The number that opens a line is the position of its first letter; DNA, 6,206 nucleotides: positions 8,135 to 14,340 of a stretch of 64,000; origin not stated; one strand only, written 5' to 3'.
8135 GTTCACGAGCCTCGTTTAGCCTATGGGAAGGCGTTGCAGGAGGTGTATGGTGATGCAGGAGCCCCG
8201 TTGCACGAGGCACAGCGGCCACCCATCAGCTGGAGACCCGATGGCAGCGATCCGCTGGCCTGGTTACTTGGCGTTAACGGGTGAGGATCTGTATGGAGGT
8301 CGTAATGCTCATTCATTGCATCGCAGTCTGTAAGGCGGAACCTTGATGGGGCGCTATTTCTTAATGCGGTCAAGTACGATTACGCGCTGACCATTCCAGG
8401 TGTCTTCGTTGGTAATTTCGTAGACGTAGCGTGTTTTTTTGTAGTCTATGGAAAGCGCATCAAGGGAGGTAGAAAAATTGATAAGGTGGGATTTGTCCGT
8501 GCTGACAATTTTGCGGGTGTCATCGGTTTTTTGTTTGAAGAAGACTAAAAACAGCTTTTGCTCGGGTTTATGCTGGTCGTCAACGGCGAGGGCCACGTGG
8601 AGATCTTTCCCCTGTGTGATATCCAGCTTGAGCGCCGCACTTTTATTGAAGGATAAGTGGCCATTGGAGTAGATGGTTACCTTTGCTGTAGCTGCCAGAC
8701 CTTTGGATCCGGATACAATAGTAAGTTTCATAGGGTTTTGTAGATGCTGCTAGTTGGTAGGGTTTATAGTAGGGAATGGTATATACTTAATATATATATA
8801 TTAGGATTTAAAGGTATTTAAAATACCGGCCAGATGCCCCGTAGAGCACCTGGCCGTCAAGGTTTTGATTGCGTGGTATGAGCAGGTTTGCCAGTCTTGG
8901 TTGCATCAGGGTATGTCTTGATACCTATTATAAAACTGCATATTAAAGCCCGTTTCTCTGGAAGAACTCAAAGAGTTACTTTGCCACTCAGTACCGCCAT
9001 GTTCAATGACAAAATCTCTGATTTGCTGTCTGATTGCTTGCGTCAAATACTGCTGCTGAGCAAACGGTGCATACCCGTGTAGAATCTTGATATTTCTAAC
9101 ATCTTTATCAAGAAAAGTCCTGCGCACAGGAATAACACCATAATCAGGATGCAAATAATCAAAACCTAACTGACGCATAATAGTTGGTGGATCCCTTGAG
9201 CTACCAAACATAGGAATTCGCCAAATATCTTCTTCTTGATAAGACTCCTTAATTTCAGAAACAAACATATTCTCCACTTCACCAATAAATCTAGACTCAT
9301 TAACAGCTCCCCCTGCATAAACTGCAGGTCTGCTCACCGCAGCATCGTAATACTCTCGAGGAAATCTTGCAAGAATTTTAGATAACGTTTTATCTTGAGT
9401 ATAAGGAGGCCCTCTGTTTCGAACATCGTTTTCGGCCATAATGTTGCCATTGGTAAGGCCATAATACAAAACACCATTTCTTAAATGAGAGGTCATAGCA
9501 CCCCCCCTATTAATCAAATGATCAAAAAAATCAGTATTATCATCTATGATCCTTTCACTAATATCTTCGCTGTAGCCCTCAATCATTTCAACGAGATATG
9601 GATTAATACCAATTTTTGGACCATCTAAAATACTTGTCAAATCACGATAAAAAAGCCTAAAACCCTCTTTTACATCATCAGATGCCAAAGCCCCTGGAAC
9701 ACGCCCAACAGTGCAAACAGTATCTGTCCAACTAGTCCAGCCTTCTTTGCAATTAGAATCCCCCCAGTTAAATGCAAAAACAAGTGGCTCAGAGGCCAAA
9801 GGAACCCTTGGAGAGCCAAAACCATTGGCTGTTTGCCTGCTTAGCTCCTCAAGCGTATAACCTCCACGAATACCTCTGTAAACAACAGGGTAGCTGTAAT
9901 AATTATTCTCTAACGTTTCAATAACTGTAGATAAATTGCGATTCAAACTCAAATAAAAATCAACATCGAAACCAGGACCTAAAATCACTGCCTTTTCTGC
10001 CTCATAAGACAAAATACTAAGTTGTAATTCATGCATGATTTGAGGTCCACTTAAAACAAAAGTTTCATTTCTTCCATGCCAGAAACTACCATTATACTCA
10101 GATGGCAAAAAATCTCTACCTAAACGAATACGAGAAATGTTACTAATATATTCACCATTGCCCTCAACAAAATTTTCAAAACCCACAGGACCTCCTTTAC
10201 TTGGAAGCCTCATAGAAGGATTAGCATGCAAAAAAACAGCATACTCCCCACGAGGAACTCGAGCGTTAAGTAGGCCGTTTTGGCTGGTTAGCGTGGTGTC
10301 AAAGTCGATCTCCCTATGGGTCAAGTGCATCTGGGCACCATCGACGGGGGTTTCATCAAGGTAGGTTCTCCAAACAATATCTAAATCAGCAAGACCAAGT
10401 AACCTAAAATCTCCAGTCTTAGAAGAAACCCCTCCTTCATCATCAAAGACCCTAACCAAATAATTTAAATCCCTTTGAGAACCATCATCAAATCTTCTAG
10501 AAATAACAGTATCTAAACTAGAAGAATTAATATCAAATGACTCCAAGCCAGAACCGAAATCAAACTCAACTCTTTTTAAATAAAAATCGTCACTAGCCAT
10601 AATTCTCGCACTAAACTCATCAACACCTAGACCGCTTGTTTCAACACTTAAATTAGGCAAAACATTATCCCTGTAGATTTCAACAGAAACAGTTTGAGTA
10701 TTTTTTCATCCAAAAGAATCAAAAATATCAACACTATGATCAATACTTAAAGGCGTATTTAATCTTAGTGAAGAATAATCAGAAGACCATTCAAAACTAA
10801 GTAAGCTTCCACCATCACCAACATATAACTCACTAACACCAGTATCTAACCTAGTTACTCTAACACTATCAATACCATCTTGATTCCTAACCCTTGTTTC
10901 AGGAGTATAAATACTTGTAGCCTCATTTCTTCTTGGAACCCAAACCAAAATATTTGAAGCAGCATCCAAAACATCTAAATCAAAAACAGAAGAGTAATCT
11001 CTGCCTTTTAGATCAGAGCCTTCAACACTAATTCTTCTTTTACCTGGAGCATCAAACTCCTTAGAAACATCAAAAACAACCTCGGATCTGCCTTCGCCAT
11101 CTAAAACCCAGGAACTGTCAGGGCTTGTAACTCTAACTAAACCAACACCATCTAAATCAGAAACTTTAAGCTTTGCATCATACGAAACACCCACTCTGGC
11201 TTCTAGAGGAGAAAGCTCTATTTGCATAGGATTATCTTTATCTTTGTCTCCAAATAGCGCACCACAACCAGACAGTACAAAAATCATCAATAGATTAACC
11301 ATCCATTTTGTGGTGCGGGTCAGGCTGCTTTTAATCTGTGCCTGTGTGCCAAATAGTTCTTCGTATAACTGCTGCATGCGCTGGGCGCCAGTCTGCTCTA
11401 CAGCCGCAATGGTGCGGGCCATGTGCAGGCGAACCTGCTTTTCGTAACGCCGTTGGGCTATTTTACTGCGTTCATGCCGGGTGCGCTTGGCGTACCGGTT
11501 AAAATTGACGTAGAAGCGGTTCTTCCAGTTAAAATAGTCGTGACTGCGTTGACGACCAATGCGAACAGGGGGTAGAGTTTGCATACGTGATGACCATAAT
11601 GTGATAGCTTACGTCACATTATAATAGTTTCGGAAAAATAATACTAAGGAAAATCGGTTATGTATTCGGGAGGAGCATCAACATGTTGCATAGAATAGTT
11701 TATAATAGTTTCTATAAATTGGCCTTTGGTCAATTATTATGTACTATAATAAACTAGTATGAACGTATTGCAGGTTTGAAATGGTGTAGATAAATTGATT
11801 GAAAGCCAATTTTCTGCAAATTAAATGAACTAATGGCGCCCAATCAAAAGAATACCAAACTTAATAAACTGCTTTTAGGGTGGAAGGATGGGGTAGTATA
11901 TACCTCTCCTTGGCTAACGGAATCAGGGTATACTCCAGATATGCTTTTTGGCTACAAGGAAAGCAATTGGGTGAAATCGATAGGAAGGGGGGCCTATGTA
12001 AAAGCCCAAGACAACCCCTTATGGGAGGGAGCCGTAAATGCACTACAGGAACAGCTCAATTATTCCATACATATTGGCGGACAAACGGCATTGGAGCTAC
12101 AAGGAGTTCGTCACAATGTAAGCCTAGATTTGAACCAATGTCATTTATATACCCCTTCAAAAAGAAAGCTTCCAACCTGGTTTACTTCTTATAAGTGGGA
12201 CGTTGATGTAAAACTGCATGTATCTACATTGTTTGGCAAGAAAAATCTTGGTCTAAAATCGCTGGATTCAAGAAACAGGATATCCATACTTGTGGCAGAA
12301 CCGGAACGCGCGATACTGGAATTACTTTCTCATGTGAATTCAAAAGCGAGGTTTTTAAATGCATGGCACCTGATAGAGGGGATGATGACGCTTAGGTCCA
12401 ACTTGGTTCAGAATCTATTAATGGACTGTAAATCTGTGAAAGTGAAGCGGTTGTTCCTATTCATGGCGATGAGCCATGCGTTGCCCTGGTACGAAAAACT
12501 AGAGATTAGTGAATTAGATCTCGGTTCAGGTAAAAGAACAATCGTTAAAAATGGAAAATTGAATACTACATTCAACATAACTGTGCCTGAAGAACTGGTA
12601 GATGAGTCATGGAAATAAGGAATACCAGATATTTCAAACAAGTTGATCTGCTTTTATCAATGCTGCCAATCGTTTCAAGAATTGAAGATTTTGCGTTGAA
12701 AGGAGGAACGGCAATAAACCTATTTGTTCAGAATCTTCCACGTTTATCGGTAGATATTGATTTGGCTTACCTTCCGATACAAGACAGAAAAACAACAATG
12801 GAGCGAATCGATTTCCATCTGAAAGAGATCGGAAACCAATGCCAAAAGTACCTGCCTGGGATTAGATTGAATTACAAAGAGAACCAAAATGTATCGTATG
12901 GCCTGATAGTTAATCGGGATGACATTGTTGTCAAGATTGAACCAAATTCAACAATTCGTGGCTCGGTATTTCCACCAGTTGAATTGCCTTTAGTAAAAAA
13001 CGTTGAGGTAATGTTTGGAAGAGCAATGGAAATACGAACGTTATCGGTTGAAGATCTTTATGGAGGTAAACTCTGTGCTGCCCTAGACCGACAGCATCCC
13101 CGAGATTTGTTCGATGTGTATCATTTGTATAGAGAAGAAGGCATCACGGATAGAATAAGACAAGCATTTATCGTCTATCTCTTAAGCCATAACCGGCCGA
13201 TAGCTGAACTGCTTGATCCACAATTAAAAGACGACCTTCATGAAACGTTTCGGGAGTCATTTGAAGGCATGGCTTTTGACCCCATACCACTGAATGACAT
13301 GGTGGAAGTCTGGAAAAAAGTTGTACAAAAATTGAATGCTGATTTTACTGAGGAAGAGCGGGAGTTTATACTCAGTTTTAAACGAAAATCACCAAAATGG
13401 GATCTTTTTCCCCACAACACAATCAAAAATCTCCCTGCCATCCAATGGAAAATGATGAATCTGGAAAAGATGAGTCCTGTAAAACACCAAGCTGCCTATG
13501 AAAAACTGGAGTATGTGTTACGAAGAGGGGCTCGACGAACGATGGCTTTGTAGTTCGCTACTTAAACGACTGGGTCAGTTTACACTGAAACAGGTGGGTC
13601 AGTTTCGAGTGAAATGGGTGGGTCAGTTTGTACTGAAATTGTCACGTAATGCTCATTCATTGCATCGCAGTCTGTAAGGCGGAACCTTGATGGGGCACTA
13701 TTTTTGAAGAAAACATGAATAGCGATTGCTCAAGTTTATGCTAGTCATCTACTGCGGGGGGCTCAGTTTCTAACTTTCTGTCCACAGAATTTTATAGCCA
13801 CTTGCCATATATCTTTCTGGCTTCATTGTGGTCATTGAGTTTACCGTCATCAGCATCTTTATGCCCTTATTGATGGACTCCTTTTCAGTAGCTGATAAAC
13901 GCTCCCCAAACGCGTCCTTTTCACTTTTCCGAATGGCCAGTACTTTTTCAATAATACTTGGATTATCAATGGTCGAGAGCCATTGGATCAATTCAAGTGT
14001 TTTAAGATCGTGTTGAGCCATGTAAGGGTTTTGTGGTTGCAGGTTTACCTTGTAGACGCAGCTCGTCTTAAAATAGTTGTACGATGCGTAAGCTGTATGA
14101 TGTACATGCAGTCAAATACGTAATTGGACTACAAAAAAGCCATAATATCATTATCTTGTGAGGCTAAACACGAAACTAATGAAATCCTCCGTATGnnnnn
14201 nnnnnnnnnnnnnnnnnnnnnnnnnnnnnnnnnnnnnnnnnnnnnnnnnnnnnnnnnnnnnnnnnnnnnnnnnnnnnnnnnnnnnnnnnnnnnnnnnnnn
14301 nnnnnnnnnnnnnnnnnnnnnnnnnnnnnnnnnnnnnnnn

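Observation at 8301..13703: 59-bp direct repeats (58/59 identical) bracket a 5.3-kb AT-rich islet between the luxC-like gene and leuS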

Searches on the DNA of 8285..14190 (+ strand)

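Call 67: search_dna_similar(query=window:8285-14190:+, collection=plasmids, mode=distant, max_rows=10)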
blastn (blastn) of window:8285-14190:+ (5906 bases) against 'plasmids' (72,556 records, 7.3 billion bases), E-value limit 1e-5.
Records with a match: 25; places in all: 25; records where one place covers at least 80% of the query: 0.
Best place of each record, by identity: 80-90% 2; 60-80% 23.
By first word of the organism name: Bradyrhizobium 8; Providencia 7; Proteus 3; Rhizobium 2; Mesorhizobium 1; Escherichia 1; Microvirga 1; Halomonas 1; Polaromonas 1.
By predicted mobility (MOB-suite, as given by PLSDB): non-mobilizable 13; mobilizable 6; conjugative 6.
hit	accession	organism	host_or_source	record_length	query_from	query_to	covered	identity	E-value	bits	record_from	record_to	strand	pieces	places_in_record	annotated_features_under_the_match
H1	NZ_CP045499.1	Mesorhizobium sp. INR15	pure culture,nutrient broth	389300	4769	4936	3%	71.8%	3e-10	77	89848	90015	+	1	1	nucleotidyl transferase AbiEii/AbiGii toxin family protein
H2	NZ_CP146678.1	Escherichia coli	Homo sapiens,cell culture,Colon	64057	4405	4834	3%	80.4%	1e-8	139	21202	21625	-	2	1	nucleotidyl transferase AbiEii/AbiGii toxin family protein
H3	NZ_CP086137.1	Bradyrhizobium barranii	Glycine max cv. AC Orford,Cell ...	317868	4755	4915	3%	70.2%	1e-9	75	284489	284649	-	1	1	none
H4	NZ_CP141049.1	Microvirga lotononidis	-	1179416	4769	4923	3%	71.3%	5e-7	67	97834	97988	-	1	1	none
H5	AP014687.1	Bradyrhizobium diazoefficiens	Glycine max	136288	4760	4915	3%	69.9%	4e-8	71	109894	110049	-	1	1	protein of unknown function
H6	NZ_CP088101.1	Bradyrhizobium barranii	cell culture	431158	4760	4915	3%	69.9%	4e-8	71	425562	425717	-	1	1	nucleotidyl transferase AbiEii/AbiGii toxin family protein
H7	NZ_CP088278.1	Bradyrhizobium barranii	Glycine max cv. AC Glengarry,cell ...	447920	4760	4915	3%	69.9%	4e-8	71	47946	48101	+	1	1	nucleotidyl transferase AbiEii/AbiGii toxin family protein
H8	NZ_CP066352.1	Bradyrhizobium japonicum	Glycine max,DNA isolated from pure ...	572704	4760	4915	3%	69.9%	4e-8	71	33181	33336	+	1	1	nucleotidyl transferase AbiEii/AbiGii toxin family protein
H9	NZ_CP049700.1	Bradyrhizobium barranii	Glycine max cv. AC Glengarry,cell ...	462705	4760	4915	3%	69.9%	4e-8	71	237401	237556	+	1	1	nucleotidyl transferase AbiEii/AbiGii toxin family protein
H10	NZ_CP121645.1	Bradyrhizobium barranii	Chamaecytisus prolifer var. ...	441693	4760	4915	3%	69.9%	4e-8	71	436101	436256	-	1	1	nucleotidyl transferase AbiEii/AbiGii toxin family protein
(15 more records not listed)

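Call 68: search_dna_similar(query=window:8285-14190:+, collection=phages, mode=distant, max_rows=10)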
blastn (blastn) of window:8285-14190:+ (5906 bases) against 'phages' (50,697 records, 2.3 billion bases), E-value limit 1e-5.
No match.
